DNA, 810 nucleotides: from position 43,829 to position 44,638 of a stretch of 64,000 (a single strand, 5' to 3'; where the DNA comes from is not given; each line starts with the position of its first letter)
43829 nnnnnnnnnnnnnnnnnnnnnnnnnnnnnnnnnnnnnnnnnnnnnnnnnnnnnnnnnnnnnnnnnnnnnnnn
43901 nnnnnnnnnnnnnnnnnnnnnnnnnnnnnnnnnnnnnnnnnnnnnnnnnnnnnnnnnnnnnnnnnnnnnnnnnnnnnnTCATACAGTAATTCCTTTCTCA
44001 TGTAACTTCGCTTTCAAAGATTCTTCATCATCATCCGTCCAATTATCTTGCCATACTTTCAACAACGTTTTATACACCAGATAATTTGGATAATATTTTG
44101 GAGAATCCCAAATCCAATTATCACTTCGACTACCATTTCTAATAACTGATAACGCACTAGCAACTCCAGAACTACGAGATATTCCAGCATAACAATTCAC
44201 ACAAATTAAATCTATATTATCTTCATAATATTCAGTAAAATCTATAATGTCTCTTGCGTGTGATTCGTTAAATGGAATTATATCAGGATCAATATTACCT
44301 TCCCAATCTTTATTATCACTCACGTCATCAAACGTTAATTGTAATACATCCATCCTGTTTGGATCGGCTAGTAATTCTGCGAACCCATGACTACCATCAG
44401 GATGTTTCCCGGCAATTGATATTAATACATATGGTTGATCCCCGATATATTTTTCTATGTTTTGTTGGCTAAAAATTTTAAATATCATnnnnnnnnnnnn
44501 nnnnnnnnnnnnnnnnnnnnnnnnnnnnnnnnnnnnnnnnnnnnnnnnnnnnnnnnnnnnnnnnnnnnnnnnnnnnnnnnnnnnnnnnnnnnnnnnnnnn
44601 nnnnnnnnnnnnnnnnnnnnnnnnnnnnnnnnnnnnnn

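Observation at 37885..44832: RNA and translation-maintenance island: RtcB ligase, split CCA enzyme, orphan tRNA fragment, Cys-phosphatase and ArfB-like peptidyl-tRNA hydrolase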

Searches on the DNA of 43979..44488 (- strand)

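Call 42: search_rna_families(sources=[L017, L016, L012, L008], threshold=gathering, show_alignments=1)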
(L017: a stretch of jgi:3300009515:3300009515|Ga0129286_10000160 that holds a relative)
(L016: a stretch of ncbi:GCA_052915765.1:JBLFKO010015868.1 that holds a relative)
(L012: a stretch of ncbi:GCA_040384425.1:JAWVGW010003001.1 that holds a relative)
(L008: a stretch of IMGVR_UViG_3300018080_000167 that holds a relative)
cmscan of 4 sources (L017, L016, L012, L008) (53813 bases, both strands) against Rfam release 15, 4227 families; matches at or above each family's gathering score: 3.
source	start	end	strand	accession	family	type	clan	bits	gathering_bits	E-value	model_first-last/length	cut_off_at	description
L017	3724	3922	+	RF04321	tmRNA_permuted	Gene;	-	91.9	47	1.7e-16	1-213/213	no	permuted transfer-messenger RNA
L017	3672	3986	+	RF01850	beta_tmRNA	Gene;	CL00001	87.7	84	3.9e-25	1-331/331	no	Betaproteobacteria transfer-messenger RNA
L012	2280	2354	+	RF00005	tRNA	Gene; tRNA;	CL00001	39.9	29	5.2e-05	1-71/71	no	tRNA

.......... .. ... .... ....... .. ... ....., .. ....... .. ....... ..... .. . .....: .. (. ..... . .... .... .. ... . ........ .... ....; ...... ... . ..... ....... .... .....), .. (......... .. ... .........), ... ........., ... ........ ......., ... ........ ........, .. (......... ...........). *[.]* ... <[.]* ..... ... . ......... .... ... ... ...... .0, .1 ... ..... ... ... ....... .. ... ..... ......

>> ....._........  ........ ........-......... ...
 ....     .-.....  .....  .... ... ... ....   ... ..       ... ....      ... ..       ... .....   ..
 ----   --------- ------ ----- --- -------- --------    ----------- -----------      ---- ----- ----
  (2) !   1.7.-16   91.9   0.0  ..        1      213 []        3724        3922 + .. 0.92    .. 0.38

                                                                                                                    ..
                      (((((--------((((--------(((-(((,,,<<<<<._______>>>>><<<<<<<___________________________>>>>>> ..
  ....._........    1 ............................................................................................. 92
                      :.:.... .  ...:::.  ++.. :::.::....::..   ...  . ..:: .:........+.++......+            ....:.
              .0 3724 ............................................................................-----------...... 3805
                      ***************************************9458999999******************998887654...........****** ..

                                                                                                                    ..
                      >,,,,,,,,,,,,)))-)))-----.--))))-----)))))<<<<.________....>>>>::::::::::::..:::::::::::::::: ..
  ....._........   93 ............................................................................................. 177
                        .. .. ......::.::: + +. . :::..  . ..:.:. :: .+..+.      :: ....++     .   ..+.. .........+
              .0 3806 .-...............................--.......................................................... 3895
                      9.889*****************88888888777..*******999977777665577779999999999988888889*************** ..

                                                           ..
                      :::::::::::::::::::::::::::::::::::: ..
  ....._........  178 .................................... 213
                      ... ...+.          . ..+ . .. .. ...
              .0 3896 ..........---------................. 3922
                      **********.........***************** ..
